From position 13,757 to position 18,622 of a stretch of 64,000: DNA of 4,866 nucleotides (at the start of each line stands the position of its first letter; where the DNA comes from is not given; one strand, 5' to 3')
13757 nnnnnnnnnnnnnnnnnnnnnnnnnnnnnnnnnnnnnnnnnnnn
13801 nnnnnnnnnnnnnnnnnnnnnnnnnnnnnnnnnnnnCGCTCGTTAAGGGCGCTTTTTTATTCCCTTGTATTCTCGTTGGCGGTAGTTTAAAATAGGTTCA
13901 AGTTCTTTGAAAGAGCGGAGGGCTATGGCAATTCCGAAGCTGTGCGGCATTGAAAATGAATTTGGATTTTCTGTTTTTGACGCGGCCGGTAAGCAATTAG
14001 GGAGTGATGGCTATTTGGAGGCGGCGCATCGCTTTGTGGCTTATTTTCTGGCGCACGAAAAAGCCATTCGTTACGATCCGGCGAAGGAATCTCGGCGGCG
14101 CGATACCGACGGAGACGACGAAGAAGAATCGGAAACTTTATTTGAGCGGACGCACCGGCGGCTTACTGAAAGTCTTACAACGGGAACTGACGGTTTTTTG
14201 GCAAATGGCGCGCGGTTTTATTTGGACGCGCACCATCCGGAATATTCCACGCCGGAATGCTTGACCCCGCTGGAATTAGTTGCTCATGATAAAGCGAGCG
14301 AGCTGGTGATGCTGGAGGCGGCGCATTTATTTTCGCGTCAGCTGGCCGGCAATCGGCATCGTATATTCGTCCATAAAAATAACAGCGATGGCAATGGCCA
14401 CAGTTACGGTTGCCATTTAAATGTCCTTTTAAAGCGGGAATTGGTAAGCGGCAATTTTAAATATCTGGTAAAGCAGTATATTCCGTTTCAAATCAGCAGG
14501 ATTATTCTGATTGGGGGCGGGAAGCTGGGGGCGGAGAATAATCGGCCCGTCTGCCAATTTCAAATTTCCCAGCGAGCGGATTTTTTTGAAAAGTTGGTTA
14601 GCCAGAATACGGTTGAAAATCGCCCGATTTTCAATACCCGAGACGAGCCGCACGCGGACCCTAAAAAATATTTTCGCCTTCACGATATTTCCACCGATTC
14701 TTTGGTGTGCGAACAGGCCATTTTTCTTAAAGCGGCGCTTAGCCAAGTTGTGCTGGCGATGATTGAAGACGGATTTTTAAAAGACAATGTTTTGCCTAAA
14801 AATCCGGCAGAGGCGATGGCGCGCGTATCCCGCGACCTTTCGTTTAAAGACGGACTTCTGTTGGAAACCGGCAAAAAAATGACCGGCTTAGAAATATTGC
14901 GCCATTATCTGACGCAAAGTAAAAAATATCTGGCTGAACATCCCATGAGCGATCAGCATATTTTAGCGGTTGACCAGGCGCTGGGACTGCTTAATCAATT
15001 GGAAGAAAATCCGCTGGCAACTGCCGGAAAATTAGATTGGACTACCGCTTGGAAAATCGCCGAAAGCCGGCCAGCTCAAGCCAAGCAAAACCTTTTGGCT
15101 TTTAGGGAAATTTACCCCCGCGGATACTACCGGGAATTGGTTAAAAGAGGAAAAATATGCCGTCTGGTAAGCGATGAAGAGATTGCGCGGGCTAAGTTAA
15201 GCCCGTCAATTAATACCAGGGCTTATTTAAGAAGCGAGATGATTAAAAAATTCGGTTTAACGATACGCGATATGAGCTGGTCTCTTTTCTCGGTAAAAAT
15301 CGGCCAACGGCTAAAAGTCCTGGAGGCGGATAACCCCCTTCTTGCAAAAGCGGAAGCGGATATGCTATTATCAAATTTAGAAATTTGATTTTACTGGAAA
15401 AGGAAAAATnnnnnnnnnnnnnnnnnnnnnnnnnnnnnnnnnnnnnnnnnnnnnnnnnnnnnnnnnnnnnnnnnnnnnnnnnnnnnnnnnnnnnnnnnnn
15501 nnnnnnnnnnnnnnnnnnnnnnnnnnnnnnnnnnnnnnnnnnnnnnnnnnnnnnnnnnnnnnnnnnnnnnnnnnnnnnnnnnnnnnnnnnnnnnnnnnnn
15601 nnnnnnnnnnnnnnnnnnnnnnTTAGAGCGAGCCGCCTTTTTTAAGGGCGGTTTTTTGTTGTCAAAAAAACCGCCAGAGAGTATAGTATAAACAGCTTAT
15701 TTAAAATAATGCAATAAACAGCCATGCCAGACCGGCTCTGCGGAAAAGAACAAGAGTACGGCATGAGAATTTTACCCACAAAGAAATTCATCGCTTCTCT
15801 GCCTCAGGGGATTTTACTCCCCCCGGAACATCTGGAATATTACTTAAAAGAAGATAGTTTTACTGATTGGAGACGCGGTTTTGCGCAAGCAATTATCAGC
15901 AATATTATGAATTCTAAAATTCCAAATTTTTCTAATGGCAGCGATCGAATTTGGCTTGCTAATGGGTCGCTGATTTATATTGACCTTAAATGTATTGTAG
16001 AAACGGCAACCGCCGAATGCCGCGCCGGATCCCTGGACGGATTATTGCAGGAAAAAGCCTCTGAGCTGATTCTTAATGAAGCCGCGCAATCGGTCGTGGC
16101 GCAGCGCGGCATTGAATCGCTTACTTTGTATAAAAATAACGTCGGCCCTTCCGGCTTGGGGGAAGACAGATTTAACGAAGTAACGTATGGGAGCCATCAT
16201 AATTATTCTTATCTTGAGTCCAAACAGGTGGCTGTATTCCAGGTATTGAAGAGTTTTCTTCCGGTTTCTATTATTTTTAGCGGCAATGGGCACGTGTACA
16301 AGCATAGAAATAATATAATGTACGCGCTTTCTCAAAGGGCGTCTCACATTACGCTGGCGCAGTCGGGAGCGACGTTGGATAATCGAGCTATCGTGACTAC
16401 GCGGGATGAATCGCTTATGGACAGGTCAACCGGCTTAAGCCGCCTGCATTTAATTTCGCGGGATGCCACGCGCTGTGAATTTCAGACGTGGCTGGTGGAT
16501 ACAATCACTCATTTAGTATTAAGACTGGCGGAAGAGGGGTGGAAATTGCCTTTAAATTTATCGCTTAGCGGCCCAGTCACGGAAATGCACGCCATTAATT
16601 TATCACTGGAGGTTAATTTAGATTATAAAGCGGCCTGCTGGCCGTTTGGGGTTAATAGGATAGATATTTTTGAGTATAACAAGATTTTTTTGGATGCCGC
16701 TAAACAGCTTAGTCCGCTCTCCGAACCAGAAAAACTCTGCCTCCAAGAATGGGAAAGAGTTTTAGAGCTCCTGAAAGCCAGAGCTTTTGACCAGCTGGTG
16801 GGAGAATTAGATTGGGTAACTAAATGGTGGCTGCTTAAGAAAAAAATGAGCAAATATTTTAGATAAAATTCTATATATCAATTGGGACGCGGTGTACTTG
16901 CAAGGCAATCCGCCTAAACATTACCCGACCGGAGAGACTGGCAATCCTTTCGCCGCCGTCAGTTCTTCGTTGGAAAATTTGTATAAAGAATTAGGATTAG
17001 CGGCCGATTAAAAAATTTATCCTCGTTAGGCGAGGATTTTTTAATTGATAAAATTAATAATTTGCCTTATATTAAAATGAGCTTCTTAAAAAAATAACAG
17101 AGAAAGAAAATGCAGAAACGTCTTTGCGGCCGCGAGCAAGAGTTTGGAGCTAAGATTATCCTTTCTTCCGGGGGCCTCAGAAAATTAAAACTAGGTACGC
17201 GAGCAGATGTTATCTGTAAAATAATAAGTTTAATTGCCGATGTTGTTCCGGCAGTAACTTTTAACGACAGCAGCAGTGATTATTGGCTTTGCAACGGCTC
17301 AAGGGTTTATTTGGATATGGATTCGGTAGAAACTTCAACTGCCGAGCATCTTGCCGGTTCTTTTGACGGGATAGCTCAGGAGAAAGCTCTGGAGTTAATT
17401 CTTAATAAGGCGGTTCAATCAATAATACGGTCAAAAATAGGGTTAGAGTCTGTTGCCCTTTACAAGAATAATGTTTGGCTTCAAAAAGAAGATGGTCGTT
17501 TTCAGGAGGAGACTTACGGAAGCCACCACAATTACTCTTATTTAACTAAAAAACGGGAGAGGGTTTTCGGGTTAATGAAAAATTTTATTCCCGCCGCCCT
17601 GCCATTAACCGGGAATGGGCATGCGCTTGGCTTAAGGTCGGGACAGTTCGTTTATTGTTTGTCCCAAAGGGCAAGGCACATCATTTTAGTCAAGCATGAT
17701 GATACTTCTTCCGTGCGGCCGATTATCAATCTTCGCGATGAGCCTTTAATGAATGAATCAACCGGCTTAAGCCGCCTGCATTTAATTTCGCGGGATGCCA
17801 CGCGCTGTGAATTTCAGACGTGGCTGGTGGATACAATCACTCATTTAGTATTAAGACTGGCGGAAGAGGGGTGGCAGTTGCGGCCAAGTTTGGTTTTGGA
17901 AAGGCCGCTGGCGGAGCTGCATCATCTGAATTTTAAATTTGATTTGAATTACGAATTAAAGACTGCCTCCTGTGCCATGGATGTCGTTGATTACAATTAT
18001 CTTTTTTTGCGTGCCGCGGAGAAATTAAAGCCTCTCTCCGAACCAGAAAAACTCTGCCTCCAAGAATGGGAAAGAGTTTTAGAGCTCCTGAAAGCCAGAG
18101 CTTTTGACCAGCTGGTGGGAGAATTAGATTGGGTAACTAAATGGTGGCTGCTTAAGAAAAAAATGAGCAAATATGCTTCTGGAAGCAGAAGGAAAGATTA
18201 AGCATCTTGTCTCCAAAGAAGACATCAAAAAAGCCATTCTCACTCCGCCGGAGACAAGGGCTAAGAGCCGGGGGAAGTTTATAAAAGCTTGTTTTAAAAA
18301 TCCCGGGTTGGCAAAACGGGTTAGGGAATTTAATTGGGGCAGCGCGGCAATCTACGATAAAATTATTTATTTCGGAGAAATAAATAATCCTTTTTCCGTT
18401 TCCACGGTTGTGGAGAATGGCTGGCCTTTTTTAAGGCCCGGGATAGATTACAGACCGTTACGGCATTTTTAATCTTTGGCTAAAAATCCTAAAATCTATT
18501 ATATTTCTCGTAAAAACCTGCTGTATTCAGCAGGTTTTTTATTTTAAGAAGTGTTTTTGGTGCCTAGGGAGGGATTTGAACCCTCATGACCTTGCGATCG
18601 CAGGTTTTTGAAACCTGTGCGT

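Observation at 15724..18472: Two PafA-like paralogs homogenised by gene conversion, both with the C-terminal domain displaced into the +1 frame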

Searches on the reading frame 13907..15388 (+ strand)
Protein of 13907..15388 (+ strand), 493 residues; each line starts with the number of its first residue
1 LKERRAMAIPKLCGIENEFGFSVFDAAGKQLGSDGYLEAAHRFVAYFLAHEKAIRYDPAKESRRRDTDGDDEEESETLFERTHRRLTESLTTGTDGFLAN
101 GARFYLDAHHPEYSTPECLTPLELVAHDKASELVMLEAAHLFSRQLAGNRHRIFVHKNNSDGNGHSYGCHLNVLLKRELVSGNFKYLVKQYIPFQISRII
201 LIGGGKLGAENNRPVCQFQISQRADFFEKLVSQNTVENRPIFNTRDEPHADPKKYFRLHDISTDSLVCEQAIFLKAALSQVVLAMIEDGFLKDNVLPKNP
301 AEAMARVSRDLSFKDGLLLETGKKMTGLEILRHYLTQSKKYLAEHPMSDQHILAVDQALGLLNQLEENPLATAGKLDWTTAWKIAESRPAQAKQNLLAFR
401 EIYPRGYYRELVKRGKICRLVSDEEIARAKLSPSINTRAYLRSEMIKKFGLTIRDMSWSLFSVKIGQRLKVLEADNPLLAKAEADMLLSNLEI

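Call 4: search_protein_families(library=pfam, proteins=[window:13907-15388:+], max_evalue=0.1)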
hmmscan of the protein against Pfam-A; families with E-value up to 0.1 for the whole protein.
window:13907-15388:+ (493 aa): 1 family
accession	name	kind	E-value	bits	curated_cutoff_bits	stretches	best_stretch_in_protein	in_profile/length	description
PF03136.20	Pup_ligase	-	1.6e-106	357.4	25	1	11-459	1-438/441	Pup-ligase protein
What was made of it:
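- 13907..15388 (+): Paralog 1: full-length Pup_ligase-family protein, closest to Dop (493 aa). Pfam PF03136, positions 1-438 of 441, E = 1.6e-106 (call 4).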

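Call 39: search_protein_families(library=ncbifam, proteins=[window:13907-15388:+], max_evalue=0.01)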
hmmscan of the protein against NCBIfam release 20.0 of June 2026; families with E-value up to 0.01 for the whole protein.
window:13907-15388:+ (493 aa): 2 families
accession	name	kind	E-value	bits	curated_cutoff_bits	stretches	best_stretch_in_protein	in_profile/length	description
TIGR03688.1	depupylase_Dop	equivalog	3.1e-94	316.5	492.3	1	12-471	3-465/485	depupylase/deamidase Dop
TIGR03686.1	pupylate_PafA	equivalog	1.2e-76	258.3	551.3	1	91-468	39-432/457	Pup--protein ligase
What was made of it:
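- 13907..15388 (+): Dop scores 316 bits against PafA 258 bits, both below cut-off (call 39).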

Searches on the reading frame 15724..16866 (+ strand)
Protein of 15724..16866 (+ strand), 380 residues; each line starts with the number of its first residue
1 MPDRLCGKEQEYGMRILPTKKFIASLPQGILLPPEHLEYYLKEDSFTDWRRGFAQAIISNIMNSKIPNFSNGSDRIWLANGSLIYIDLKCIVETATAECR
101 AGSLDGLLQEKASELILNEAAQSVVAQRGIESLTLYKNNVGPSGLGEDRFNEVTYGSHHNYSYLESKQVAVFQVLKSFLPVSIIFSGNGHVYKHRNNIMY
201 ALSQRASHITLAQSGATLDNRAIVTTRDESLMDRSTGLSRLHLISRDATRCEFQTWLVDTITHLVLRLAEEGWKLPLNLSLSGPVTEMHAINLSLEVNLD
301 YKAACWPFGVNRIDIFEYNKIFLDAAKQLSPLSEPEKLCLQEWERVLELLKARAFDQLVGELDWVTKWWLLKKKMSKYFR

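Call 4: search_protein_families(library=pfam, proteins=[window:15724-16866:+], max_evalue=0.1)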
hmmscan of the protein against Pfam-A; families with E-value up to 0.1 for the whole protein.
window:15724-16866:+ (380 aa): 1 family
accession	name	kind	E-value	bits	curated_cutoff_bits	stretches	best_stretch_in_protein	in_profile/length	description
PF03136.20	Pup_ligase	-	4.2e-50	171.5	25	1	4-376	1-359/441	Pup-ligase protein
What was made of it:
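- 15724..16866 (+): Paralog 2, N-terminal part as assembled (380 aa). Pfam positions 1-359 of 441 (call 4).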

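Call 6: find_encoding_contigs(protein=window:15724-16866:+, flank=10000, max_places=10)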
Protein window:15724-16866:+ (380 aa): no gene with exactly this product is on record in the collection.

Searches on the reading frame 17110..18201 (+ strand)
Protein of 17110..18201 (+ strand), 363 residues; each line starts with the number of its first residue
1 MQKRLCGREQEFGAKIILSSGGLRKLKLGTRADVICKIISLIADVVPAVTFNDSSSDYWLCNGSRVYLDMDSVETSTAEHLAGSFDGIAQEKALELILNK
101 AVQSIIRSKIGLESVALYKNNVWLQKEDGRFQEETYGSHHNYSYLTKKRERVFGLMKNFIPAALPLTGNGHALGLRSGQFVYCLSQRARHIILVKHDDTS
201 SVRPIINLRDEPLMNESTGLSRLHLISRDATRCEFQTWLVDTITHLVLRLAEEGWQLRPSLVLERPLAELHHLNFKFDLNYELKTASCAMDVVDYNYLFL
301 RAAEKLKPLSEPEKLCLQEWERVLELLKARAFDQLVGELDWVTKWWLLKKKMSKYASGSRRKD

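Call 4: search_protein_families(library=pfam, proteins=[window:17110-18201:+], max_evalue=0.1)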
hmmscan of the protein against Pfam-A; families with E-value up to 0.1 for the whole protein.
window:17110-18201:+ (363 aa): 1 family
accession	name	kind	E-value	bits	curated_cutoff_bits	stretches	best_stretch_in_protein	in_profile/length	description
PF03136.20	Pup_ligase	-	2.1e-45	156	25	1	56-354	69-360/441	Pup-ligase protein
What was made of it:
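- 17110..18201 (+): Paralog 3, N-terminal part as assembled (363 aa; NCBI MBI3046317). Pfam, ending at position 360 of 441 (call 4).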

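Call 5: find_encoding_contigs(protein=window:17110-18201:+, flank=10000, max_places=10)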
Protein window:17110-18201:+ (363 aa): no gene with exactly this product is on record in the collection.

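Call 39: search_protein_families(library=ncbifam, proteins=[window:17110-18201:+], max_evalue=0.01)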
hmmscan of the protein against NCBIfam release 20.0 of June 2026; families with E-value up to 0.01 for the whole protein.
window:17110-18201:+ (363 aa): 2 families
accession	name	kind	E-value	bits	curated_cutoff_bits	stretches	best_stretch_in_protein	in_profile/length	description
TIGR03688.1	depupylase_Dop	equivalog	3.4e-33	115.2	492.3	1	58-354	83-373/485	depupylase/deamidase Dop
TIGR03686.1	pupylate_PafA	equivalog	3.2e-32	111.8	551.3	1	3-355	1-346/457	Pup--protein ligase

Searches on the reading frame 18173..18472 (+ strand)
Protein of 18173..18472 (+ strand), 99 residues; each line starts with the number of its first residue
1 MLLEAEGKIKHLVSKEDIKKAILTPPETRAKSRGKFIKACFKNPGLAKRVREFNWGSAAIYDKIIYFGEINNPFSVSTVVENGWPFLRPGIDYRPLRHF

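Call 4: search_protein_families(library=pfam, proteins=[window:18173-18472:+], max_evalue=0.1)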
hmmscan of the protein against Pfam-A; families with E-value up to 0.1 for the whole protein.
window:18173-18472:+ (99 aa): 1 family
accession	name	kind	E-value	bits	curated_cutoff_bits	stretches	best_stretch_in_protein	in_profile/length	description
PF03136.20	Pup_ligase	-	2.7e-06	27.1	25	1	3-50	390-432/441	Pup-ligase protein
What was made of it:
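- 18173..18472 (+): Paralog 3 C-terminal part in the +1 frame (99 aa; NCBI MBI3046318). Pfam positions 390-432 of 441 (call 4).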

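Call 36: find_homologous_proteins(query=window:18173-18472:+, max_evalue=0.001)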
Query window:18173-18472:+ (99 aa): 1 proteins with E <= 0.001 among 3 candidates.
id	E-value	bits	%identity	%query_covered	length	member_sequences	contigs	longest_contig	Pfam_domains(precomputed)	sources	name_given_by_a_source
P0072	4.1e-61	221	100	100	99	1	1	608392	PF03136.21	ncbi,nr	ncbi:MAG: proteasome accessory factor PafA2 family protein [Candidatus Harrisonbacteria bacterium]|n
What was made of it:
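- Tried and rejected: A protein search with the 99-aa ORF returned only itself (call 36).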

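Call 37: find_encoding_contigs(protein=P0072, flank=2000, max_places=3)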
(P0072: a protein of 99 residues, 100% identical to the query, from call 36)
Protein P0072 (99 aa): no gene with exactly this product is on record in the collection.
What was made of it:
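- Tried and rejected: Exact look-ups of the window's proteins in the contig index found nothing (calls 5, 6, 37).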

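Call 38: list_cluster_members(proteins=[P0001, P0072, P0015])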
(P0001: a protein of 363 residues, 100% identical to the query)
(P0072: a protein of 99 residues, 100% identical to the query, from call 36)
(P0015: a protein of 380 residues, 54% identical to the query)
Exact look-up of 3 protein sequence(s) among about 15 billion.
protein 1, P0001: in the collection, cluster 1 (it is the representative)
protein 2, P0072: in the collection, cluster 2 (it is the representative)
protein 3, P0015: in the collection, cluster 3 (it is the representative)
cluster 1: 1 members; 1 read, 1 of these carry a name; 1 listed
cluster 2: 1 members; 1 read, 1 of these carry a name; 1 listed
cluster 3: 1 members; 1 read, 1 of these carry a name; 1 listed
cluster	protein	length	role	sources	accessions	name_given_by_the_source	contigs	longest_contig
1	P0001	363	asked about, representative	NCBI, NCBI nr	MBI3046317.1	MAG: proteasome accessory factor PafA2 family protein [Candidatus Harrisonbacteria ... | proteasome accessory factor PafA2 family protein [Candidatus Harrisonbacteria bacterium]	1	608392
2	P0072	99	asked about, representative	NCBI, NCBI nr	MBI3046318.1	MAG: proteasome accessory factor PafA2 family protein [Candidatus Harrisonbacteria ... | proteasome accessory factor PafA2 family protein [Candidatus Harrisonbacteria bacterium]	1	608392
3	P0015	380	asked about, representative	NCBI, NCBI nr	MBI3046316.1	MAG: proteasome accessory factor PafA2 family protein [Candidatus Harrisonbacteria ... | proteasome accessory factor PafA2 family protein [Candidatus Harrisonbacteria bacterium]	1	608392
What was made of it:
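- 18173..18472 (+): P0072 (calls 36, 38).
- The window's proteins are NCBI MBI3046316-18, from a Candidatus Harrisonbacteria MAG with a 608-kb scaffold (call 38). The sequence as deposited shows the deletions, and NCBI annotates three separate products (call 38).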

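Call 39: search_protein_families(library=ncbifam, proteins=[window:18173-18472:+], max_evalue=0.01)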
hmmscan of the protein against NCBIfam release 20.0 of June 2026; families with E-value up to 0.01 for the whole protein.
window:18173-18472:+ (99 aa): 2 families
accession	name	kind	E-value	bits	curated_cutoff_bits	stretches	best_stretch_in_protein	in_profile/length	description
TIGR03686.1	pupylate_PafA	equivalog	4e-05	22.5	551.3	1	2-42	374-415/457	Pup--protein ligase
TIGR03688.1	depupylase_Dop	equivalog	0.00037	19.4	492.3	1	3-39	403-440/485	depupylase/deamidase Dop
